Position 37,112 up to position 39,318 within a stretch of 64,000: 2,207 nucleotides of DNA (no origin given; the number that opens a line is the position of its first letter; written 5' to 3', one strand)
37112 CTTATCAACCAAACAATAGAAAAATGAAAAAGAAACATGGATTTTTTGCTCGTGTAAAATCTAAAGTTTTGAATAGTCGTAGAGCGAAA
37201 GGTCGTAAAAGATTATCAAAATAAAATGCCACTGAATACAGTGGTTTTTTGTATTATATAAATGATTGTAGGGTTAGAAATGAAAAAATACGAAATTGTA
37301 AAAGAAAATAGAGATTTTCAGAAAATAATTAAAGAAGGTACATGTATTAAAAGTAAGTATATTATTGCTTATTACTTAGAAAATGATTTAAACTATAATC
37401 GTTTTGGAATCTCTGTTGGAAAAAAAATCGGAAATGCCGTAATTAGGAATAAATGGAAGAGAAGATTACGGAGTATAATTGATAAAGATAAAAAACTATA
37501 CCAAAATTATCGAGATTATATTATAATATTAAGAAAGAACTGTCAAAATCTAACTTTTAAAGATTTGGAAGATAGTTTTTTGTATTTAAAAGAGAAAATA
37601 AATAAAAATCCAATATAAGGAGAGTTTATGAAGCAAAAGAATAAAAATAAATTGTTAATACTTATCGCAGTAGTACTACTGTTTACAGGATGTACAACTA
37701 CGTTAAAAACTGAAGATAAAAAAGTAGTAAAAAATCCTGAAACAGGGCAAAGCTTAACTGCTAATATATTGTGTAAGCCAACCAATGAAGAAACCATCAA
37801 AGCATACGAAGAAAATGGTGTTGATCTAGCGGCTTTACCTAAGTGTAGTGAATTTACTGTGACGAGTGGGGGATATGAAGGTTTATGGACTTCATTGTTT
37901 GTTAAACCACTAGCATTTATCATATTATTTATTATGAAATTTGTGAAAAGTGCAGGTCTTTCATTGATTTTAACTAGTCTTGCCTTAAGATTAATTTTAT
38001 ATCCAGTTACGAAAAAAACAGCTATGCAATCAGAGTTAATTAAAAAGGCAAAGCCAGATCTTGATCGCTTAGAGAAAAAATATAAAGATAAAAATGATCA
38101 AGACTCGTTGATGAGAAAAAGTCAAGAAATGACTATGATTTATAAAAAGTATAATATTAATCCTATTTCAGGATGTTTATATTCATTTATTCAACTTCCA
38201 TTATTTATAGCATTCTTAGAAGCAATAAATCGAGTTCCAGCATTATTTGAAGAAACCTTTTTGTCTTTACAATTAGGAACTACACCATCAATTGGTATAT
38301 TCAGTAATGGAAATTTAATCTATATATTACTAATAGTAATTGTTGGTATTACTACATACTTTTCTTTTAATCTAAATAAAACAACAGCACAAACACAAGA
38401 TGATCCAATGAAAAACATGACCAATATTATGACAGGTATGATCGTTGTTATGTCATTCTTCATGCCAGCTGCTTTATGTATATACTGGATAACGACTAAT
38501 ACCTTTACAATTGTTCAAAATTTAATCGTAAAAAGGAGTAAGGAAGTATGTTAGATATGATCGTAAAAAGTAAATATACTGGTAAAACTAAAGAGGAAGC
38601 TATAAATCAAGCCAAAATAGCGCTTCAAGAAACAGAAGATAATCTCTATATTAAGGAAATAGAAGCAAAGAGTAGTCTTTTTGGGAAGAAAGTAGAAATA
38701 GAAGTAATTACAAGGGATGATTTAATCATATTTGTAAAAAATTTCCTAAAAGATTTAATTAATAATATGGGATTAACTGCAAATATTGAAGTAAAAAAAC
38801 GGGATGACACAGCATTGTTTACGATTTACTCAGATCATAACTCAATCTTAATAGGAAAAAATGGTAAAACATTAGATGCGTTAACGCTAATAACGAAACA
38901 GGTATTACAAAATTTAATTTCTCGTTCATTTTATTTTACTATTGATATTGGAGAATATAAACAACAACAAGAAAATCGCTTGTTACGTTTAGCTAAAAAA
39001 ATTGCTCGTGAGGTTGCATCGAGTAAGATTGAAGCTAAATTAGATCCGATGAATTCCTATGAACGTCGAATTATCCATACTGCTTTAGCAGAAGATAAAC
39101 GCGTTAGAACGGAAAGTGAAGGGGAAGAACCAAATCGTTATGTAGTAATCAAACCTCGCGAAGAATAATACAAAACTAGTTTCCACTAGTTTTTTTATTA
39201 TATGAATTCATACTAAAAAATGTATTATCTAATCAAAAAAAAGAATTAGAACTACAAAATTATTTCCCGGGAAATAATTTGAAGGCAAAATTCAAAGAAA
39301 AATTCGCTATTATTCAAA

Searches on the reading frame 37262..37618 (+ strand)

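Call 11: search_protein_families(library=ncbifam, proteins=[window:37262-37618:+])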
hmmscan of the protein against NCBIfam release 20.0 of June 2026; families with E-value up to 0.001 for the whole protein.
window:37262-37618:+ (118 aa): 1 family
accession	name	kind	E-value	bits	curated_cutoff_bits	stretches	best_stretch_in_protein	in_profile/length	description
TIGR00188.1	rnpA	equivalog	2.9e-23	82.2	38.35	1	7-114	1-108/111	ribonuclease P protein component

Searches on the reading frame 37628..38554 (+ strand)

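Call 11: search_protein_families(library=ncbifam, proteins=[window:37628-38554:+])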
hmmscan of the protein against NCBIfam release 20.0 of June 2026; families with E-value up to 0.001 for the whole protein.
window:37628-38554:+ (308 aa): 22 families
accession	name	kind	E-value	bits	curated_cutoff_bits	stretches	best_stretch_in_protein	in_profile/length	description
TIGR03592.1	yidC_oxa1_cterm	subfamily_domain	1.1e-41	143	84.3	1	109-303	2-191/191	membrane protein insertase YidC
NF002803.0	PRK02944.1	equivalog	4.1e-40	137.8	377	1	82-303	31-242/255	YidC family membrane integrase SpoIIIJ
NF002567.0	PRK02201.1-2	equivalog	2.6e-28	99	452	1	84-302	397-633/651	membrane protein insertase YidC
NF002351.0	PRK01318.1-1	equivalog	5.6e-28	98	740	1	87-304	331-533/545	membrane protein insertase YidC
NF002353.0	PRK01318.1-4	equivalog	1.3e-27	96.7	365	2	87-196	355-459/596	membrane protein insertase YidC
NF002352.0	PRK01318.1-3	equivalog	6.8e-26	91.5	447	1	87-305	350-552/562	membrane protein insertase YidC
NF002357.0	PRK01318.2-4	equivalog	2.1e-24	86.2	479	1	87-303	313-514/532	membrane protein insertase YidC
NF002687.0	PRK02463.1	equivalog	4.2e-24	84.9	425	1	70-302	21-248/307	membrane protein insertase YidC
NF002355.0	PRK01318.2-2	equivalog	3.2e-23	82.1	891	1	95-305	383-597/602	membrane protein insertase YidC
NF002356.0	PRK01318.2-3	equivalog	4.2e-23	81.6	460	1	100-303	364-573/627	membrane protein insertase YidC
NF002168.0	PRK01001.1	equivalog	9.3e-22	77.2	670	1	50-303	517-776/795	membrane protein insertase YidC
NF002566.0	PRK02201.1-1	equivalog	8.6e-21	74.3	342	1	20-302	59-356/380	membrane protein insertase YidC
NF002354.0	PRK01318.2-1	equivalog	2.5e-20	72.5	1094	1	89-303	333-532/548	membrane protein insertase YidC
NF002359.0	PRK01318.2-6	equivalog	8.2e-19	67.4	600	1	98-303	368-579/624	membrane protein insertase YidC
NF002358.0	PRK01318.2-5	equivalog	5.2e-18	65.1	605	1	90-302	322-536/545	membrane protein insertase YidC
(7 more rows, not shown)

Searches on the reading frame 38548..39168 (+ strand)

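Call 11: search_protein_families(library=ncbifam, proteins=[window:38548-39168:+])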
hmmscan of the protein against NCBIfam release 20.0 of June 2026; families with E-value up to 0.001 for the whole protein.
window:38548-39168:+ (206 aa): 3 families
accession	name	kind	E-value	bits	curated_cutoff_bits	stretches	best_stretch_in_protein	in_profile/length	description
NF041568.1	Jag_EloR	equivalog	1.9e-47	161.9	145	1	9-203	3-203/203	RNA-binding cell elongation regulator Jag/EloR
TIGR01009.1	rpsC_bact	equivalog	1.3e-05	25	114.5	1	41-157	19-126/212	30S ribosomal protein S3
TIGR01952.1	nusA_arch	equivalog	0.00041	20.7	74.35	1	38-117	55-130/141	NusA-like transcription termination signal-binding factor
